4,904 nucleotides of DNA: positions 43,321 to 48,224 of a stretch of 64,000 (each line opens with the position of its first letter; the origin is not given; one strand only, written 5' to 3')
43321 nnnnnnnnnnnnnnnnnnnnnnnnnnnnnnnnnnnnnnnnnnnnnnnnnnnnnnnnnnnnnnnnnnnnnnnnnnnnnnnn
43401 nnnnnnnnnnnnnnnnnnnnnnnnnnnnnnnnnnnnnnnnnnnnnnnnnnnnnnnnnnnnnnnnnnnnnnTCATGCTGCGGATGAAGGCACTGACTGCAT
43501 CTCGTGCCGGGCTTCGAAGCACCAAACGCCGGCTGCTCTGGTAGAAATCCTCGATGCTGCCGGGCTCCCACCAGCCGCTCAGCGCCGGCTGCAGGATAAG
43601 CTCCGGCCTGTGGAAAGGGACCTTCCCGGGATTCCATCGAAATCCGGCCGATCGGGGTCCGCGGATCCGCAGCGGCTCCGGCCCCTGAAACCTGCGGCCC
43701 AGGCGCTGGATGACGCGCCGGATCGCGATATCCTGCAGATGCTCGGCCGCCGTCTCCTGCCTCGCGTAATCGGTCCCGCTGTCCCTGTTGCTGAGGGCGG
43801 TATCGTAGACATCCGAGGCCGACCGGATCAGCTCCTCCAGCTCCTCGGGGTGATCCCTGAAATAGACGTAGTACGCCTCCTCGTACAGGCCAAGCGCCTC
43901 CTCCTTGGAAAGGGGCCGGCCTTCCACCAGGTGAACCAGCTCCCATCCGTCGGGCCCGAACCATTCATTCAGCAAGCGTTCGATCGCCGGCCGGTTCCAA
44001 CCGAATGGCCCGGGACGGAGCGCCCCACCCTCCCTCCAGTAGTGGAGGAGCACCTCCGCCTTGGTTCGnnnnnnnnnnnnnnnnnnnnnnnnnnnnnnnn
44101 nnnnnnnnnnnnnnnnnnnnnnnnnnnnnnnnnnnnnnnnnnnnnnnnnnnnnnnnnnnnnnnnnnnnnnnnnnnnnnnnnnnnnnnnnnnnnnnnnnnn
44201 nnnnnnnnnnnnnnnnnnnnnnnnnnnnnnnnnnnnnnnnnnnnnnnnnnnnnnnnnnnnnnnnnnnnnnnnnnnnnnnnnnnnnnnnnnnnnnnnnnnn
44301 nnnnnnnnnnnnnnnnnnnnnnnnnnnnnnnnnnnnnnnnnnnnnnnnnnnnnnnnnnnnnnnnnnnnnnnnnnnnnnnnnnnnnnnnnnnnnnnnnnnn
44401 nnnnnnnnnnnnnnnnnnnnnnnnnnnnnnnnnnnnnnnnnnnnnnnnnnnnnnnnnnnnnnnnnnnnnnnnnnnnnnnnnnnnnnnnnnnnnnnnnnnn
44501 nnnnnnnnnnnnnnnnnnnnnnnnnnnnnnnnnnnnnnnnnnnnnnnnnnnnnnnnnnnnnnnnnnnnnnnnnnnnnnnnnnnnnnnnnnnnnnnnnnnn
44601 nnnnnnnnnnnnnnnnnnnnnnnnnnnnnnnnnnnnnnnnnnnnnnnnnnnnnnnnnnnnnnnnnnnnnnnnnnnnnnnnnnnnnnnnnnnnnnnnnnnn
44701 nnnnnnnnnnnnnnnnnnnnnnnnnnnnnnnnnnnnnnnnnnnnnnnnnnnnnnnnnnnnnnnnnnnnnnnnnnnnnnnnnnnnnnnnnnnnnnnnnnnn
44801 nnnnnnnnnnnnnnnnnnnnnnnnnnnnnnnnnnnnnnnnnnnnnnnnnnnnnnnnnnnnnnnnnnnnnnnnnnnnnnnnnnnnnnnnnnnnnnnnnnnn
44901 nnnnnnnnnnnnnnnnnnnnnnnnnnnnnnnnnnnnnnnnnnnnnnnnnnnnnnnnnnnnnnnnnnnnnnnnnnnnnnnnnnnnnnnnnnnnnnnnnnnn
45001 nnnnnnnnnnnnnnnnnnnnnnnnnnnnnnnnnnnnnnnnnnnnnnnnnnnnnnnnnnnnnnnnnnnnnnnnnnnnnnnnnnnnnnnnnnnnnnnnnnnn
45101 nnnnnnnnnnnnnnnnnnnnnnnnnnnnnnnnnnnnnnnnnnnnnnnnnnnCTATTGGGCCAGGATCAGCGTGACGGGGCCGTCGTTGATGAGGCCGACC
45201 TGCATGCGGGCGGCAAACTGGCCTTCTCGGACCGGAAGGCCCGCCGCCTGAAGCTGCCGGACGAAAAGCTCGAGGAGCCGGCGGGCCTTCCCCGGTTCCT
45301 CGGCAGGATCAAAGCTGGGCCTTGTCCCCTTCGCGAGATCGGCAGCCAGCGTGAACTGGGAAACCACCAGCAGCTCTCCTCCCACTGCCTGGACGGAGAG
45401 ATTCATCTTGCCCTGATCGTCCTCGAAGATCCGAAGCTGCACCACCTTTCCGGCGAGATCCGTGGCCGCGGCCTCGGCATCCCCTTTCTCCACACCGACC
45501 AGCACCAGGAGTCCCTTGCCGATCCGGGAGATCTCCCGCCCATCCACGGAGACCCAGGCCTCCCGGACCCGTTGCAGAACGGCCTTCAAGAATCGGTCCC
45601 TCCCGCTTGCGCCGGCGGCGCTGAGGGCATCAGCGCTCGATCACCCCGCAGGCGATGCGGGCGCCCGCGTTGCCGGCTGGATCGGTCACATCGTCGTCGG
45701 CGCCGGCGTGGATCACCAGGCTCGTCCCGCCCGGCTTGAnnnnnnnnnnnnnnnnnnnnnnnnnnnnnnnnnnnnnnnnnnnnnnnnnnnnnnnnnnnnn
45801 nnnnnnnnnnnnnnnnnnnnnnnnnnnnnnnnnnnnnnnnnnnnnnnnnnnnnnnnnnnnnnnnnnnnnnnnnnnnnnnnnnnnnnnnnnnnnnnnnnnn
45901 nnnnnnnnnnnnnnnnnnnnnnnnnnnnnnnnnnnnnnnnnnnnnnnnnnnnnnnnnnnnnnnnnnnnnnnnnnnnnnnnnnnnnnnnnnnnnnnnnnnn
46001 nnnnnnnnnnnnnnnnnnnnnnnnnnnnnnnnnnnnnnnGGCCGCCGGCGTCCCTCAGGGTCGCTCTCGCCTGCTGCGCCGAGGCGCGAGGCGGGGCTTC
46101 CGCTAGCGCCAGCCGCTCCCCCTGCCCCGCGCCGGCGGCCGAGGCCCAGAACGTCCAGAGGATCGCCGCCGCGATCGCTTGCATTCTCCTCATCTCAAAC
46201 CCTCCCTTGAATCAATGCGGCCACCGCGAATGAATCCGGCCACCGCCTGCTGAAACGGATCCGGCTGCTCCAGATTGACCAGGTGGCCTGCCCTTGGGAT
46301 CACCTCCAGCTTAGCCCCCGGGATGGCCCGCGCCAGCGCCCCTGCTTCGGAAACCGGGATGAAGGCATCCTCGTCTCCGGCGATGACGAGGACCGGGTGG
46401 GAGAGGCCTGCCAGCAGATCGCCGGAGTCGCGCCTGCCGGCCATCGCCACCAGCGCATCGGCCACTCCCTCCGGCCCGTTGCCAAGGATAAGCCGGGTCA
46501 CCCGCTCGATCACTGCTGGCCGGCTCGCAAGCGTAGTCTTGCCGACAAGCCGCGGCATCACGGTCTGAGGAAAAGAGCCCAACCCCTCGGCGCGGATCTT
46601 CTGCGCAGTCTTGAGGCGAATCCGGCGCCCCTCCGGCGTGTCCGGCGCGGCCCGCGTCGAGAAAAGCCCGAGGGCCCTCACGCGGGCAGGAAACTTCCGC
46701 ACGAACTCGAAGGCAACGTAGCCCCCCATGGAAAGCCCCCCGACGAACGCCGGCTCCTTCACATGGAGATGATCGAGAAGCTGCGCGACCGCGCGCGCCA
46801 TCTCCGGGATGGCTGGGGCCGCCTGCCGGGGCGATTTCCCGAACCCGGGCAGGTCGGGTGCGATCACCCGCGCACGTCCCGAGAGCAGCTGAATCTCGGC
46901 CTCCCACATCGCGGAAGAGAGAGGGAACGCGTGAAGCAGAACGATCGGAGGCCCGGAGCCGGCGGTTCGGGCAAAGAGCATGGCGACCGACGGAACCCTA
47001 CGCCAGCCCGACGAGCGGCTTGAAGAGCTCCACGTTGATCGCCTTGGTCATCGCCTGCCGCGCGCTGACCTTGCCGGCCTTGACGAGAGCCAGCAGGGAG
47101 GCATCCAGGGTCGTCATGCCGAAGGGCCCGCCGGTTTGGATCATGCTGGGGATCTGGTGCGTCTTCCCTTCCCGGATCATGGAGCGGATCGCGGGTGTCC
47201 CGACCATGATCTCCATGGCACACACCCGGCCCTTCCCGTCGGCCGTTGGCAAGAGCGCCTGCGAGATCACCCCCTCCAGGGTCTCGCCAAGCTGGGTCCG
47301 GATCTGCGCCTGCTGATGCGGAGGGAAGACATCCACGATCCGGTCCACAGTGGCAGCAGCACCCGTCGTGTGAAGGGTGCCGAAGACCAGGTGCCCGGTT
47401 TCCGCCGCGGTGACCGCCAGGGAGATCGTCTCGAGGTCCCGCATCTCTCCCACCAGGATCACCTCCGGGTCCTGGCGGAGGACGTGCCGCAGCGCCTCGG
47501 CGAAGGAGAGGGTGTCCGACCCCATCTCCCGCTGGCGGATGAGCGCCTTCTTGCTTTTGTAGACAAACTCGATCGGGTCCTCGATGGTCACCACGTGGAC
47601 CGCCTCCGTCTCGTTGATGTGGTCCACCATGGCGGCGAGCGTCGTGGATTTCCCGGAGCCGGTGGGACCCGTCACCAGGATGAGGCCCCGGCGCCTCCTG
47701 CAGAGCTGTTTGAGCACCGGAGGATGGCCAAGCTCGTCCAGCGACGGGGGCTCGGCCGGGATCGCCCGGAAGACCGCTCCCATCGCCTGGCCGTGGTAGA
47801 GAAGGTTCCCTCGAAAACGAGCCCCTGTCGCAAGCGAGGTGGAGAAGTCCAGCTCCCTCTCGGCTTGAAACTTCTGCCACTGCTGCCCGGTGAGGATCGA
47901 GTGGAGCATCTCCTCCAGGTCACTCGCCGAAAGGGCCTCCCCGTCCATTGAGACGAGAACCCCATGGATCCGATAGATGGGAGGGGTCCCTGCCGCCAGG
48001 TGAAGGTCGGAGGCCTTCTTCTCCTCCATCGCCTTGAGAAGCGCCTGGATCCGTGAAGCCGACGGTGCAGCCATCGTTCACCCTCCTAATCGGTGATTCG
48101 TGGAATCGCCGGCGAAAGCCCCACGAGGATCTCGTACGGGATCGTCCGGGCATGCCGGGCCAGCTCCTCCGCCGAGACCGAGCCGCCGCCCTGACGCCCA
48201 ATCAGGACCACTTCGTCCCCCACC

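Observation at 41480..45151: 1,037-aa secreted orphan protein paired with an excisionase-family HTH gene and an AT-rich, repeat-laden control region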

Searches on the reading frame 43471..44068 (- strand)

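Call 79: search_protein_families(library=pfam, alignment_id=A6, max_evalue=0.001)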
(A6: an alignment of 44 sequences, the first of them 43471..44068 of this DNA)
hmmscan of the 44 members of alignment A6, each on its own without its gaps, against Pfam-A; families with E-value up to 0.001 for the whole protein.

A. member 1, window:43471-44068:- (199 aa): 0 families

B. families by the number of members that match (of 44 scanned): 12 families
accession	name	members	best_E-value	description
PF01467.32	CTP_transf_like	6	1.5e-19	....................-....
PF00294.29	PfkB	2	6.1e-11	pfkB family carbohydrate kinase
PF01981.21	PTH2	1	2.8e-24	Peptidyl-tRNA hydrolase PTH2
PF01725.21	Ham1p_like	1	4.1e-20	Ham1 family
PF12706.13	Lactamase_B_2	1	2.1e-15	Beta-lactamase superfamily domain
PF13263.12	PHP_C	1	3.4e-14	PHP-associated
PF02811.25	PHP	1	1.1e-08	PHP domain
PF00753.33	Lactamase_B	1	7.5e-08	Metallo-beta-lactamase superfamily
PF20274.4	cREC_REC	1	2.6e-07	Cyclic-phosphate processing Receiver domain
PF02810.21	SEC-C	1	7.1e-06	SEC-C motif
PF00072.30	Response_reg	1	1.5e-05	Response regulator receiver domain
PF13691.12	Lactamase_B_4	1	0.00032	tRNase Z endonuclease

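Call 80: search_solved_structures(query=A6, max_evalue=10, show_alignments=1)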
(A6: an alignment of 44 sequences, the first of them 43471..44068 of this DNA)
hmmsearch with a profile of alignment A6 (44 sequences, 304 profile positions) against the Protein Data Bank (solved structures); distinct sequences matched with E-value up to 10: 0.

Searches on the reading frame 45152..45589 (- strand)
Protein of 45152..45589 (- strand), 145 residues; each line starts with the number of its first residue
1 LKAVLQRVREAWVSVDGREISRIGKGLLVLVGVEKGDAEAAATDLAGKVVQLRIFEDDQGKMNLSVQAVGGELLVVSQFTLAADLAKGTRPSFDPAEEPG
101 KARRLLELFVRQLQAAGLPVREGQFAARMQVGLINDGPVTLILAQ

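Call 7: search_protein_families(library=pfam, proteins=[window:45152-45589:-], max_evalue=0.1)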
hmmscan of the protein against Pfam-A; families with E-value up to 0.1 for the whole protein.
window:45152-45589:- (145 aa): 1 family
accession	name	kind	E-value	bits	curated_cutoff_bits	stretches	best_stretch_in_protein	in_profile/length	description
PF02580.21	Tyr_Deacylase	-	1.9e-53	181.1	25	1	2-143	1-143/144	D-Tyr-tRNA(Tyr) deacylase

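Call 8: search_protein_families(library=ncbifam, proteins=[window:45152-45589:-], max_evalue=0.1)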
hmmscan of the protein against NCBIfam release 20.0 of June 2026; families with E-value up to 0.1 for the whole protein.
window:45152-45589:- (145 aa): 1 family
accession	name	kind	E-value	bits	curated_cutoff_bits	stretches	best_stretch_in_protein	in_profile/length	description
TIGR00256.1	TIGR00256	equivalog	1.7e-54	184.3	101.5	1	1-144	1-144/146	D-aminoacyl-tRNA deacylase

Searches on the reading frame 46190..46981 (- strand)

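Call 85: search_protein_families(library=pfam, proteins=[window:46190-46981:-], max_evalue=0.00001)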
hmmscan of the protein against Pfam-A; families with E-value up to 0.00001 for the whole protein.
window:46190-46981:- (263 aa): 5 families
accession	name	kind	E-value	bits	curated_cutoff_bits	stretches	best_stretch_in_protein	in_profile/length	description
PF00561.26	Abhydrolase_1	-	2.5e-30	106.4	25.8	1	11-239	1-244/245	alpha/beta hydrolase fold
PF12697.13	Abhydrolase_6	-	3.7e-22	80.5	26.3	1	13-243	1-214/217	Alpha/beta hydrolase family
PF12146.15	Hydrolase_4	-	8.3e-13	48.6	27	1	38-238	33-237/239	Serine aminopeptidase, S33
PF03096.20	Ndr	-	1.5e-07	30.9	23.3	1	54-253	78-278/283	Ndr family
PF00975.26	Thioesterase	-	2.3e-07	31.7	26.4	1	31-105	21-98/226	Thioesterase domain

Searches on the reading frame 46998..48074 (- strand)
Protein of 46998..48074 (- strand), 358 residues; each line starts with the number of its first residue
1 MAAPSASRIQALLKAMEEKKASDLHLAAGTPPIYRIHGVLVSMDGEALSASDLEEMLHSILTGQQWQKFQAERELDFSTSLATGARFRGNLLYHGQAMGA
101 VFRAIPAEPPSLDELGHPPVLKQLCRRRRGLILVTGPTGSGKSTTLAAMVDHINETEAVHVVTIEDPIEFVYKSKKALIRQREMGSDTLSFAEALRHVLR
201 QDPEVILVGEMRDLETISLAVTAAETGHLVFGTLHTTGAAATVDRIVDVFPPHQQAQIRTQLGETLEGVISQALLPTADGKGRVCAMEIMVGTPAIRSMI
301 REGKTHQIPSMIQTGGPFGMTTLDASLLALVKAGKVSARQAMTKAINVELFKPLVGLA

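Call 85: search_protein_families(library=pfam, proteins=[window:46998-48074:-], max_evalue=0.00001)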
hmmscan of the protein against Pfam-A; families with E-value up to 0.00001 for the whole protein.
window:46998-48074:- (358 aa): 3 families
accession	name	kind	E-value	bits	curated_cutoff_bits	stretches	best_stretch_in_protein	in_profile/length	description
PF00437.27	T2SSE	-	8.8e-45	153.4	24.9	1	121-284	134-287/370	Type II/IV secretion system protein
PF13401.12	AAA_22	-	2.7e-06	28.1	27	1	127-214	3-96/130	AAA domain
PF13191.12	AAA_16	-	5e-06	27.6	32.6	1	122-194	17-94/167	AAA ATPase domain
